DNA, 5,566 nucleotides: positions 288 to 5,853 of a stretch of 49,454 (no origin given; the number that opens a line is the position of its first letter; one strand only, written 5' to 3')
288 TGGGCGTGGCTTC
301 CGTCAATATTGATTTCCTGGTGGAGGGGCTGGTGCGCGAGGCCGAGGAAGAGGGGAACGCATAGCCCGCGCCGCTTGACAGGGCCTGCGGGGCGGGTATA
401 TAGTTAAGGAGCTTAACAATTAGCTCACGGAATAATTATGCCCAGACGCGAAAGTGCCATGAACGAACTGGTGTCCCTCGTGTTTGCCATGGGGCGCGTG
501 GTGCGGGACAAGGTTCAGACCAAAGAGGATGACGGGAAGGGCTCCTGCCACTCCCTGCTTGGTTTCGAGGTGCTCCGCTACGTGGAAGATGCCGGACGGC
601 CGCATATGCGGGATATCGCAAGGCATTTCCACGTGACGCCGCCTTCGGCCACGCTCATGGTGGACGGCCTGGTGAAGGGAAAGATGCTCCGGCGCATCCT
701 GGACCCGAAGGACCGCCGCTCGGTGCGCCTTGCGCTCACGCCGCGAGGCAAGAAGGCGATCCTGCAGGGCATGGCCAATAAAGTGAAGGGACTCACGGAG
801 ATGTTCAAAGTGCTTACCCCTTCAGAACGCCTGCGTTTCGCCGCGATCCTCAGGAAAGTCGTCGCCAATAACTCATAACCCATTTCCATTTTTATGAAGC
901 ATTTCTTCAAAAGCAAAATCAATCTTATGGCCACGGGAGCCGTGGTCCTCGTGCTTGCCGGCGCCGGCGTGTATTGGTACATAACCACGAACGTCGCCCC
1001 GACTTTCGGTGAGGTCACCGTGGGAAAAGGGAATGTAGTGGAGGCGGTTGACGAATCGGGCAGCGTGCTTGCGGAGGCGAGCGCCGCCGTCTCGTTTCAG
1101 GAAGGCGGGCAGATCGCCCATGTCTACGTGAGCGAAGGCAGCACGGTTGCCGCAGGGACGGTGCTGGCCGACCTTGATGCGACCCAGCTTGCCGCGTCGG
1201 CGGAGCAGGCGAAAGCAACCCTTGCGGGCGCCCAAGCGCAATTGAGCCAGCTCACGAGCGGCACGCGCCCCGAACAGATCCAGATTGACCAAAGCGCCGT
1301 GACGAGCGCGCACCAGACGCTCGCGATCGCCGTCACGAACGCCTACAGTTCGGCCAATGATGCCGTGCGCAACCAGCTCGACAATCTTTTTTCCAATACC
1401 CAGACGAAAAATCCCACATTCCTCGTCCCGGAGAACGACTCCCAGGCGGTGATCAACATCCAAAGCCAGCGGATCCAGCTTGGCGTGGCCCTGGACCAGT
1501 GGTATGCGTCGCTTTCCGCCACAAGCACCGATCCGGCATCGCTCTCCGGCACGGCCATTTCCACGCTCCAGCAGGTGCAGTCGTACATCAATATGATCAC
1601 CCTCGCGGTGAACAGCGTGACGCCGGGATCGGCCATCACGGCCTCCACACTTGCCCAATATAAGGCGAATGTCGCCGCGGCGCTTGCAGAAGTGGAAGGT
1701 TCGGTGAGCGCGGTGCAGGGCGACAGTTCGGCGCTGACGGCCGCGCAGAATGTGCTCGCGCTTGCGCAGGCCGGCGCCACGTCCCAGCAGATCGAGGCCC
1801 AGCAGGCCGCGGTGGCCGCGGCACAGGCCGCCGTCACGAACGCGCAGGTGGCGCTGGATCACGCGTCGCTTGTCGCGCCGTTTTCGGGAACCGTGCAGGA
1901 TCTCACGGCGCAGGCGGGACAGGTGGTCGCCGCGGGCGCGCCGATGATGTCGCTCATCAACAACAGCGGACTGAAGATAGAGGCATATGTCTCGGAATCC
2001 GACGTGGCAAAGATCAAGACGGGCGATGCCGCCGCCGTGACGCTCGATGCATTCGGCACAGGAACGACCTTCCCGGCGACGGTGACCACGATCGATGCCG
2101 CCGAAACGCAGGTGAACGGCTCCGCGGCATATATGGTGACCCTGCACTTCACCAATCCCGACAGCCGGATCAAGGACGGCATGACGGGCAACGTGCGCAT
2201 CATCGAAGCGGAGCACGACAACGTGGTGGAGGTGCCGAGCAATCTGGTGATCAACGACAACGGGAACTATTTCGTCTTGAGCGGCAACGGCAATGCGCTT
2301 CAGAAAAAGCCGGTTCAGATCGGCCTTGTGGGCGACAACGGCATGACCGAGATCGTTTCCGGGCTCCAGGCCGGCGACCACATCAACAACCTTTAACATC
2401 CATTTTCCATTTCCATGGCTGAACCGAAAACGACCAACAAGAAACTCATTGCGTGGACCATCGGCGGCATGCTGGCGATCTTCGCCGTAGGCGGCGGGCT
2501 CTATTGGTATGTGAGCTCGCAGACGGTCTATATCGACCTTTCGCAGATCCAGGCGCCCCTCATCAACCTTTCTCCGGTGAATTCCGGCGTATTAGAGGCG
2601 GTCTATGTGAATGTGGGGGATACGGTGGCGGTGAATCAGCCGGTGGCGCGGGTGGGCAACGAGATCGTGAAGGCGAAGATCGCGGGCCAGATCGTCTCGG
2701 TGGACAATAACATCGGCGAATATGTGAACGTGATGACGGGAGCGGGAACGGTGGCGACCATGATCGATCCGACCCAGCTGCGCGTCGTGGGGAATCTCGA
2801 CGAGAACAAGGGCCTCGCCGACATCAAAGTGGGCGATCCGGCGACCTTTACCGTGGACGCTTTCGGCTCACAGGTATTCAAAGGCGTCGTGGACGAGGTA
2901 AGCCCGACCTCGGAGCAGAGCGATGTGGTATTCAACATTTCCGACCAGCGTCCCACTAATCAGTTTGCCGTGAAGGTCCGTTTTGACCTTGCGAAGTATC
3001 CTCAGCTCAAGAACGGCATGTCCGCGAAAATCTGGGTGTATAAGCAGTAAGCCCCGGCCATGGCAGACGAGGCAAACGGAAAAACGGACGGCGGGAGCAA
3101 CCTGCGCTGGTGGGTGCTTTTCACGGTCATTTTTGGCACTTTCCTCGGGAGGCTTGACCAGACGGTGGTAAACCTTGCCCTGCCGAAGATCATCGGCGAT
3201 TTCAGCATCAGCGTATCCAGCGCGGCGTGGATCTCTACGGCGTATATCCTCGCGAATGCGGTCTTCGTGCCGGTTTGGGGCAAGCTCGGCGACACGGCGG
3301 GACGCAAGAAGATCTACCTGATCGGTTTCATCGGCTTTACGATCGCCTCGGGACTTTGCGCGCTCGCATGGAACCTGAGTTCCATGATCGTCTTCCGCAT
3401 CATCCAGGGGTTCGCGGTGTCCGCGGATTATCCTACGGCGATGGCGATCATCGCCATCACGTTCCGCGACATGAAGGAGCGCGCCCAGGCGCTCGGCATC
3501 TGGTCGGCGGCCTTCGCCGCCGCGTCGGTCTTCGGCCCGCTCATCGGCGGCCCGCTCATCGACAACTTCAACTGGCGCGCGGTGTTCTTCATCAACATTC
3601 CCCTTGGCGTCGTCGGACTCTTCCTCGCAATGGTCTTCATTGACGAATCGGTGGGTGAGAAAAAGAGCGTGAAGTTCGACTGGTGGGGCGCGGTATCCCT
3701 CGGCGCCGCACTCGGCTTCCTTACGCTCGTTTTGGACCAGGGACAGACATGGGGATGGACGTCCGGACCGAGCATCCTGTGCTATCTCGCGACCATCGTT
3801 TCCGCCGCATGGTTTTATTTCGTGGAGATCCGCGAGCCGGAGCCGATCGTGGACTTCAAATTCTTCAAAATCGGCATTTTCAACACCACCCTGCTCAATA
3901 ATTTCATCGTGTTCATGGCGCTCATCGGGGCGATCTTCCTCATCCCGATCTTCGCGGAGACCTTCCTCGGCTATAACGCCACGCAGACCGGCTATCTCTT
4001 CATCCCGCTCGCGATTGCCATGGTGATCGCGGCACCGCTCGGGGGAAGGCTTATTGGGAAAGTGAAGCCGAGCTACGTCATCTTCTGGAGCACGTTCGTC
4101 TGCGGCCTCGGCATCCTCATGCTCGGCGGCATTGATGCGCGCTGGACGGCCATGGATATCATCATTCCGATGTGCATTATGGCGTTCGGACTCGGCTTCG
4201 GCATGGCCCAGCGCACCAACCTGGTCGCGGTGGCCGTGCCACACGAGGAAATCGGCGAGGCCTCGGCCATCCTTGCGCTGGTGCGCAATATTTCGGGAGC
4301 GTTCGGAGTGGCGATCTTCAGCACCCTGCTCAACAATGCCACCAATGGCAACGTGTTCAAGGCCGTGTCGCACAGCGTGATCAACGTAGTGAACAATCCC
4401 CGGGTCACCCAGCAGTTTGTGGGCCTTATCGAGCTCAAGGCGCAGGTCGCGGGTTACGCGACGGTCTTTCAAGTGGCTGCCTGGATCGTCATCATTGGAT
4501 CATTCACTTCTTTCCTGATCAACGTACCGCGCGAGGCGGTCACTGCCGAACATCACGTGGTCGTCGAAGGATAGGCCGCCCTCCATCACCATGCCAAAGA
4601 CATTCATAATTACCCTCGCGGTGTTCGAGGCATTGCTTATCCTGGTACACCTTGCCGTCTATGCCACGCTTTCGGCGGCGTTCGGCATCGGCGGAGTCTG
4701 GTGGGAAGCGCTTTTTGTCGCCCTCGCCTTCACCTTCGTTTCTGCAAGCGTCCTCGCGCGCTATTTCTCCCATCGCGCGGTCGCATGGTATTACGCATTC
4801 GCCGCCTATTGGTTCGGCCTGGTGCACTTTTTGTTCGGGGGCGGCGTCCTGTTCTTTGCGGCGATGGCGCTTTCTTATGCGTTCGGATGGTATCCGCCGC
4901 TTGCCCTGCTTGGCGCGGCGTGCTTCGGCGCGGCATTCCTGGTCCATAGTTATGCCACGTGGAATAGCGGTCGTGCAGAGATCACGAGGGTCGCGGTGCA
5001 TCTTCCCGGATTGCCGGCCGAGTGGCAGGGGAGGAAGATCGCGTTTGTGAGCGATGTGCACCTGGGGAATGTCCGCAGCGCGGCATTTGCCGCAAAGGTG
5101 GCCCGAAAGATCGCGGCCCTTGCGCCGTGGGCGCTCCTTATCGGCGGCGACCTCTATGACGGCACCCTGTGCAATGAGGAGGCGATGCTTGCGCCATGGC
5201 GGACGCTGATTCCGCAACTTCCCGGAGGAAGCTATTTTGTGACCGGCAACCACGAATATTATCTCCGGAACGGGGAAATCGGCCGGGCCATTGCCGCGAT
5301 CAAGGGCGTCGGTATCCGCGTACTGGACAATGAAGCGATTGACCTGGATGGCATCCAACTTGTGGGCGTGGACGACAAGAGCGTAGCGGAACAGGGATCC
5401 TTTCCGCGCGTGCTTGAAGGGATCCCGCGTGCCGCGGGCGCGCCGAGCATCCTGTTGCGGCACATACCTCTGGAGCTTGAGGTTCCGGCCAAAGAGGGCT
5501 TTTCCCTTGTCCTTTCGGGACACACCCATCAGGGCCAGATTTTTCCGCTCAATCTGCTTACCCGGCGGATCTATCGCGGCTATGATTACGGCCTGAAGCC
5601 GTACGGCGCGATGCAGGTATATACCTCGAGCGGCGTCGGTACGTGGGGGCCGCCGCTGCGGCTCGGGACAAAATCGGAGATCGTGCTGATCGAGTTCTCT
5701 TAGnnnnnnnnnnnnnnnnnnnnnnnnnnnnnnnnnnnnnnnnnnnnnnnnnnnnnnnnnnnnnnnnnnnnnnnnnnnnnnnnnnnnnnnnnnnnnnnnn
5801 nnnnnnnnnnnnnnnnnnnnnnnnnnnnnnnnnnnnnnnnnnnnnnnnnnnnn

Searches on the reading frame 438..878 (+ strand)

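Call 37: search_protein_families(library=pfam, proteins=[window:438-878:+], max_evalue=0.001)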
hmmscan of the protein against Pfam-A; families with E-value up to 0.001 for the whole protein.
window:438-878:+ (146 aa): 4 families
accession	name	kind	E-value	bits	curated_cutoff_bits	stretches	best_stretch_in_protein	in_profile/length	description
PF01047.28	MarR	-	1.2e-08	35.2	24.6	1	43-96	6-59/59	MarR family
PF12802.13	MarR_2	-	3e-08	34.1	27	1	43-95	8-61/61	MarR family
PF09012.17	FeoC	-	7.2e-05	23.3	21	0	44-82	4-43/69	FeoC like transcriptional regulator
PF09339.16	HTH_IclR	-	0.00059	20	22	0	42-86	5-50/52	IclR helix-turn-helix domain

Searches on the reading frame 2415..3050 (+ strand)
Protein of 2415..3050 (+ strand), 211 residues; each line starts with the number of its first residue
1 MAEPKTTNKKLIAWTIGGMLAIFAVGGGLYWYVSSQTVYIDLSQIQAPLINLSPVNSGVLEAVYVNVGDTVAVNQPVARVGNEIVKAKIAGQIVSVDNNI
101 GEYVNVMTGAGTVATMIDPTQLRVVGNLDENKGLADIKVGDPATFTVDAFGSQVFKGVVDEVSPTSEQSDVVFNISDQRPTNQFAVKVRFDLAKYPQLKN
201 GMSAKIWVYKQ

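Call 37: search_protein_families(library=pfam, proteins=[window:2415-3050:+], max_evalue=0.001)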
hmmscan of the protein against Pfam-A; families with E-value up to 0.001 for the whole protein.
window:2415-3050:+ (211 aa): 3 families
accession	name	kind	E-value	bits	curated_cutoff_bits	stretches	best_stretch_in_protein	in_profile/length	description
PF13437.12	HlyD_3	-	1.3e-09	39.2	22.2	1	85-191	2-94/106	HlyD family secretion protein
PF16576.10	HlyD_D23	-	3.9e-07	30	30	1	85-168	111-190/214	Barrel-sandwich domain of CusB or HlyD membrane-fusion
PF00529.27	CusB_dom_1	-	3.7e-05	24.3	26.5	1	80-208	12-87/89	Cation efflux system protein CusB domain 1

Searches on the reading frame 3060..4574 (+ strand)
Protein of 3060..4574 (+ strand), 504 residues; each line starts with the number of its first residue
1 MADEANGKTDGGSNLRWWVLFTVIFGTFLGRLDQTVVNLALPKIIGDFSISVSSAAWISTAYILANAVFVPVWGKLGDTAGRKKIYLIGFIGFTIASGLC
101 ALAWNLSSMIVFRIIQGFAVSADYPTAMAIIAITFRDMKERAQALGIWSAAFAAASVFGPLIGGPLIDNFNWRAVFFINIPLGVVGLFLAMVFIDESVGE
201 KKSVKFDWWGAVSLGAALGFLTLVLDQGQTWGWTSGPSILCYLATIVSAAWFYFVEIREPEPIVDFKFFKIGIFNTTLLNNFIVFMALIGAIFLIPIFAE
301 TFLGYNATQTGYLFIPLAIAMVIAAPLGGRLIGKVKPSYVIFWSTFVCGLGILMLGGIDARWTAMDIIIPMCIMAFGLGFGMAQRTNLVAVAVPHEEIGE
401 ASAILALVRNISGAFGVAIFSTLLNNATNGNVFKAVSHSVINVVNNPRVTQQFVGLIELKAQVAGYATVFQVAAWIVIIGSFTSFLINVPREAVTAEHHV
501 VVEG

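Call 37: search_protein_families(library=pfam, proteins=[window:3060-4574:+], max_evalue=0.001)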
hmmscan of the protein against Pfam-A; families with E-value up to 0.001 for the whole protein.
window:3060-4574:+ (504 aa): 1 family
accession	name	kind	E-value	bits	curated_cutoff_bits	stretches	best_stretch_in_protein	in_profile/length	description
PF07690.21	MFS_1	-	1.6e-54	185.5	33.4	1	24-416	2-346/347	Major Facilitator Superfamily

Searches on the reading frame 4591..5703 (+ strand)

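Call 37: search_protein_families(library=pfam, proteins=[window:4591-5703:+], max_evalue=0.001)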
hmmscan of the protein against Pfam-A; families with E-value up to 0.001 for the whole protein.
window:4591-5703:+ (370 aa): 2 families
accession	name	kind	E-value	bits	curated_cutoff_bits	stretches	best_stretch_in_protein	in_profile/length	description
PF00149.33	Metallophos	-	3.7e-10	41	21.5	1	149-314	2-190/191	Calcineurin-like phosphoesterase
PF12850.12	Metallophos_2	-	0.00088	19.7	27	0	149-317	2-121/154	Calcineurin-like phosphoesterase superfamily domain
